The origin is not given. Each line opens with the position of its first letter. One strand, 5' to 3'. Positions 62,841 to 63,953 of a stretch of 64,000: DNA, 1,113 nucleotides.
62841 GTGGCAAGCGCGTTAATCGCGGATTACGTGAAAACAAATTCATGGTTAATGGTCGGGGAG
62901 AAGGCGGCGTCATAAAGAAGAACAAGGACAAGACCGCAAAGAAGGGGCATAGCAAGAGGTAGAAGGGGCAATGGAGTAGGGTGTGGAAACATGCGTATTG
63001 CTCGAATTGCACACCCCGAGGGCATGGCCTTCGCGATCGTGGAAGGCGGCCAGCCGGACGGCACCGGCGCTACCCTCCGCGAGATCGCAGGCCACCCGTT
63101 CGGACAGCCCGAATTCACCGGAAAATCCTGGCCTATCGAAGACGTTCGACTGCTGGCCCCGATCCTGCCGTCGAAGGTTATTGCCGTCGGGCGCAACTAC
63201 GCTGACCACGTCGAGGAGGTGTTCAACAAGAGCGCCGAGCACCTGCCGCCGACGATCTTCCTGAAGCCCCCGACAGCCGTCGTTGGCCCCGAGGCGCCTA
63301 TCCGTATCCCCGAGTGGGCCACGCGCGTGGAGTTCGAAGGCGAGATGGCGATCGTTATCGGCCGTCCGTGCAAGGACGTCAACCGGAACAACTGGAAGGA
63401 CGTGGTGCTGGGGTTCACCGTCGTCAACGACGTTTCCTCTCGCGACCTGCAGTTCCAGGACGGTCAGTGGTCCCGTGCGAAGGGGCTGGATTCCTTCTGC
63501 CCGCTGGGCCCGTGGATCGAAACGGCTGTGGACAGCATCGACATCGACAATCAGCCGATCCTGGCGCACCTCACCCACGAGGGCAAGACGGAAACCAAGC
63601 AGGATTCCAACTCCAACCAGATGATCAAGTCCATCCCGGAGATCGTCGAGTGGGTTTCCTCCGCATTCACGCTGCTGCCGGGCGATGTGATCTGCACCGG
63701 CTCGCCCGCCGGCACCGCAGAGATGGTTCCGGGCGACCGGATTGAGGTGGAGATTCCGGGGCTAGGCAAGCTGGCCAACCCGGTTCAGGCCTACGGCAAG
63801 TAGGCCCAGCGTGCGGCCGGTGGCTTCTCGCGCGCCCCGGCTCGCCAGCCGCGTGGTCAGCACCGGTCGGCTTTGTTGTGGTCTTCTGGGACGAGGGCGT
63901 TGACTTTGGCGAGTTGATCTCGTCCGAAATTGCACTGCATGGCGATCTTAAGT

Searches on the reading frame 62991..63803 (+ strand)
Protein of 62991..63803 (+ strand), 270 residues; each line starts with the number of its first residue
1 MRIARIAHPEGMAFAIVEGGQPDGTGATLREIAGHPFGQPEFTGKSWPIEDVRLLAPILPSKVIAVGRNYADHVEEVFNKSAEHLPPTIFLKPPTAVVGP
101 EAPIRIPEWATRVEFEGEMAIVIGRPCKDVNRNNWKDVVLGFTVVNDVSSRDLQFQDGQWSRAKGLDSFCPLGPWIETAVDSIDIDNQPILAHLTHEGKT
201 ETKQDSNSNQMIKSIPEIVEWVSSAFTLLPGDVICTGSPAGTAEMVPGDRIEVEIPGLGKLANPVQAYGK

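Call 39: search_protein_families(library=pfam, proteins=[window:62991-63803:+])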
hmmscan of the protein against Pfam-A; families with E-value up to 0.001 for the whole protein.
window:62991-63803:+ (270 aa): 2 families
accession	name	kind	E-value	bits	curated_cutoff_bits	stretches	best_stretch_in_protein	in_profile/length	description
PF01557.24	FAA_hydrolase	-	8.6e-65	218.8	23.9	1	62-266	1-214/214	Fumarylacetoacetate (FAA) hydrolase C-terminal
PF10370.14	Rv2993c-like_N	-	5.4e-19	69.3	21.3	1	1-57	1-50/50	Rv2993c-like, N-terminal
